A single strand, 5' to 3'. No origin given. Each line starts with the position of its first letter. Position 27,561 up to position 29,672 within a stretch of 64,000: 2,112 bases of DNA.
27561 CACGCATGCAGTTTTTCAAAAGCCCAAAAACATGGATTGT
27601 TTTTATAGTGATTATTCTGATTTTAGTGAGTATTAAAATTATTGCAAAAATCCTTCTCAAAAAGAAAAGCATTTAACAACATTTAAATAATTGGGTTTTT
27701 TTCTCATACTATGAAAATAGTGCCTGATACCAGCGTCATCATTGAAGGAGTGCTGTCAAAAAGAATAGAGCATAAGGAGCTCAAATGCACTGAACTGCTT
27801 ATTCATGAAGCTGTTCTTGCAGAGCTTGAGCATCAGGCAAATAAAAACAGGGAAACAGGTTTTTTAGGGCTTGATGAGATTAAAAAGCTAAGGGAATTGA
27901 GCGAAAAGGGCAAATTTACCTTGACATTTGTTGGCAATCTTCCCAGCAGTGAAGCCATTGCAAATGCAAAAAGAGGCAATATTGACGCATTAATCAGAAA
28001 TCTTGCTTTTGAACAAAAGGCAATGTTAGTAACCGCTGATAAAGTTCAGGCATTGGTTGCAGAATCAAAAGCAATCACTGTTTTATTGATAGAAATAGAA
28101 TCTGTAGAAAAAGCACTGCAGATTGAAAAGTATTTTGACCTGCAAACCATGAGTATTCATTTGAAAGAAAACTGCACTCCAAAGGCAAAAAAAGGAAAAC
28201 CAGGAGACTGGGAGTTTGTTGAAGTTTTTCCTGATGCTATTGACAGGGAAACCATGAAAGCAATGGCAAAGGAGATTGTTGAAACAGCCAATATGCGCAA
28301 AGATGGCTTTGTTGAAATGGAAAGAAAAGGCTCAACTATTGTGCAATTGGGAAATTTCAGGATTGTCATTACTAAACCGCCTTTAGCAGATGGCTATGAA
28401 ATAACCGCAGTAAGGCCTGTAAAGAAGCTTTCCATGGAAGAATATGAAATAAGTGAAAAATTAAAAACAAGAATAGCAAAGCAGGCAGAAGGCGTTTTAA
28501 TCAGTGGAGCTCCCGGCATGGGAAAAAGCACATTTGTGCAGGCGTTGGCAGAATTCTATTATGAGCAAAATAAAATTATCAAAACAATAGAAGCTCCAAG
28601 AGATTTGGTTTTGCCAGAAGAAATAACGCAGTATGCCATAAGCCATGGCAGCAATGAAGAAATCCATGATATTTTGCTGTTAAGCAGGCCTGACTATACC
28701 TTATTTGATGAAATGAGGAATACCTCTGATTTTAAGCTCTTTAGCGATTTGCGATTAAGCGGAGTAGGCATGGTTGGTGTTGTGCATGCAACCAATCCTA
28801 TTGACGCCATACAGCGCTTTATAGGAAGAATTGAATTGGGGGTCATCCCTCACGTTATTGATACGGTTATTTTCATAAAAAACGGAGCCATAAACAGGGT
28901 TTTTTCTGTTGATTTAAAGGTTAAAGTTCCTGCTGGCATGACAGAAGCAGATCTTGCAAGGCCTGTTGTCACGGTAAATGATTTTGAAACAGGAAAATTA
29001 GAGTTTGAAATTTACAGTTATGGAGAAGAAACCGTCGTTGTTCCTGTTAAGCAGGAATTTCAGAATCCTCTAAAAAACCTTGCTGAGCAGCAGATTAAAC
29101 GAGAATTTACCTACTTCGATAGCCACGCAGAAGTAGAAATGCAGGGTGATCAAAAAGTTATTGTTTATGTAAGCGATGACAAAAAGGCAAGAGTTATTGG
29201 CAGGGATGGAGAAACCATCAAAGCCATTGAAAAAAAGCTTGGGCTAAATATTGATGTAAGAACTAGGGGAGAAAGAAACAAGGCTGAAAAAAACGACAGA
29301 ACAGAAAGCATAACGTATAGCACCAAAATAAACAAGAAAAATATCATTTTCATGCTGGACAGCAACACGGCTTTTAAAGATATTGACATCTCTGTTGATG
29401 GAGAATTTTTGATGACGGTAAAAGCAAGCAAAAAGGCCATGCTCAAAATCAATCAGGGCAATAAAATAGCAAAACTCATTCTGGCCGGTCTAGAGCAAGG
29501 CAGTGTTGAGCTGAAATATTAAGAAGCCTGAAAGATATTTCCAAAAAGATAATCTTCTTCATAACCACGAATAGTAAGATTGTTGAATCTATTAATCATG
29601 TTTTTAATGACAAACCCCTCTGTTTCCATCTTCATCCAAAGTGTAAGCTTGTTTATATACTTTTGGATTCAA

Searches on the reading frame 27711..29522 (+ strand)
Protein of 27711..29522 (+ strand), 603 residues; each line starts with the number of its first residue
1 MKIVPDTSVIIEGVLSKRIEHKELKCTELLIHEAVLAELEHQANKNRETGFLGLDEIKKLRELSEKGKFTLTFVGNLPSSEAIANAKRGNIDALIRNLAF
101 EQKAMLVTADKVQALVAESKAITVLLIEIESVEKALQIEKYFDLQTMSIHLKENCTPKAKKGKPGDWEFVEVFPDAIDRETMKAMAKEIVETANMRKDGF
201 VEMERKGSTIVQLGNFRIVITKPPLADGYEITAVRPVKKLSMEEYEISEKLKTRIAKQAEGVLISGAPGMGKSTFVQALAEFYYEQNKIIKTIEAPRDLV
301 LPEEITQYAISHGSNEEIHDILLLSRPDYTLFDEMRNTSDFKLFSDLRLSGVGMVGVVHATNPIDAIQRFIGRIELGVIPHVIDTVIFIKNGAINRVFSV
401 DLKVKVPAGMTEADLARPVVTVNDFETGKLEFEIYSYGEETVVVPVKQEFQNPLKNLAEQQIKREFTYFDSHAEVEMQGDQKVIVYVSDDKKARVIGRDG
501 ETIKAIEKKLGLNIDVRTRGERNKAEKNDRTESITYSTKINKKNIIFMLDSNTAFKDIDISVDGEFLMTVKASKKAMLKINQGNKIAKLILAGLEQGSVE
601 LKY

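Call 16: search_protein_families(library=pfam, proteins=[window:27711-29522:+], max_evalue=0.001)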
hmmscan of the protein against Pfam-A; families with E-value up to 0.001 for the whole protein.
window:27711-29522:+ (603 aa): 9 families
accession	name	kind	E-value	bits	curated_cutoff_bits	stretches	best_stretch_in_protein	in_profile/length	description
PF01850.27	PIN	-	3.5e-11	44.2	23.6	1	3-117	1-118/120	PIN domain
PF00437.27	T2SSE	-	6.2e-08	32.1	24.9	1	237-370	121-255/370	Type II/IV secretion system protein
PF07650.23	KH_2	-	1e-06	28.9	22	1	462-514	6-58/78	KH domain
PF00013.35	KH_1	-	1.7e-05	24.9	21.5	1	484-531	3-47/66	KH domain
PF13083.13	KH_KhpA-B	-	2.6e-05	24.5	32.1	1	474-506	19-54/73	KhpA/KhpB, KH domain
PF13173.12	AAA_14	-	3.9e-05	24.1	27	0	262-343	5-79/129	AAA domain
PF13191.12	AAA_16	-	4.6e-05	24.4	32.6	1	254-287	19-52/167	AAA ATPase domain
PF20720.3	nSTAND3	-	0.00048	20.3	27.2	0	255-298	13-56/155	Novel STAND NTPase 3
PF05673.19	DUF815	-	0.00076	19.1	23.8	0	257-298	51-90/249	Protein of unknown function (DUF815)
